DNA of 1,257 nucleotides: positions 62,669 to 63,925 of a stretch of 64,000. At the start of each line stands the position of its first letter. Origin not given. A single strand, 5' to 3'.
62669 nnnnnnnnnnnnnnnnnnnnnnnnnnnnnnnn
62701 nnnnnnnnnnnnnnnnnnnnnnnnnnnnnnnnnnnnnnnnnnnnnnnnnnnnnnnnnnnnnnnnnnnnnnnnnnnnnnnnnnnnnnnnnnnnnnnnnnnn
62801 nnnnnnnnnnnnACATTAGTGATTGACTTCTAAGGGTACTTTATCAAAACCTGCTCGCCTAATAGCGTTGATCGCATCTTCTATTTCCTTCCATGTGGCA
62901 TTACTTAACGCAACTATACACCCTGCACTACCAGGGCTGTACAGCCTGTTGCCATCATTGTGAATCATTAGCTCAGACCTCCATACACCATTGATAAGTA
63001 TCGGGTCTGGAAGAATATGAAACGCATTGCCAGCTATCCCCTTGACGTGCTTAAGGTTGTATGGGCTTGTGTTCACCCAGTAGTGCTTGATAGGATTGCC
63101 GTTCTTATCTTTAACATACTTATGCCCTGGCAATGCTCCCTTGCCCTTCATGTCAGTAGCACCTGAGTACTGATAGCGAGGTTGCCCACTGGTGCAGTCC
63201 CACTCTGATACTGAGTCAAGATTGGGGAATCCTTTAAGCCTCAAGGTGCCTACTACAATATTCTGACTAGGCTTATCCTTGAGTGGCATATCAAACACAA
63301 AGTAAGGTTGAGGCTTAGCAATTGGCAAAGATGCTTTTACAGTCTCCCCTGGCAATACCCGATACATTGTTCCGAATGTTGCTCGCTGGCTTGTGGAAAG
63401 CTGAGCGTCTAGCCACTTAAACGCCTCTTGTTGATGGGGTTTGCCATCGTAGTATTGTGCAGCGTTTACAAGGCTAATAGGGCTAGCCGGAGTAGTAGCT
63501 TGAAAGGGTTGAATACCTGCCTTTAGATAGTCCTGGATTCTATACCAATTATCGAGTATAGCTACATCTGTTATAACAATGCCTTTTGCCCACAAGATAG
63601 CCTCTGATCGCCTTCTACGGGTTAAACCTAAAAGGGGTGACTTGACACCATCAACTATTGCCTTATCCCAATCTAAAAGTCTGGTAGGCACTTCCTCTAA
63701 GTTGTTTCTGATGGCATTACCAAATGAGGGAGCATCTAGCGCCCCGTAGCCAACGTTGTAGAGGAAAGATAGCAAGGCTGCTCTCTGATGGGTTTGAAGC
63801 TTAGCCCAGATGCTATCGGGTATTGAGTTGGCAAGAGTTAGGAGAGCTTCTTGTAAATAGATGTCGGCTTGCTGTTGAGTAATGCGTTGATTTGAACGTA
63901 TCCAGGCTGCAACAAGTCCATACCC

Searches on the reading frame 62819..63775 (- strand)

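Call 67: search_protein_families(library=pfam, proteins=[window:62819-63775:-], max_evalue=0.01)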
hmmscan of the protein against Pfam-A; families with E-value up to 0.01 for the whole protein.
window:62819-63775:- (319 aa): 2 families
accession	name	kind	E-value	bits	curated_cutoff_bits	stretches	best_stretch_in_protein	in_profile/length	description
PF00959.24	Phage_lysozyme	-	2.4e-05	25.1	22.3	1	1-58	71-125/125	Phage lysozyme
PF10908.13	Tlde1_dom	-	0.00066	20.5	30.1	1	206-304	18-111/120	Tlde1 domain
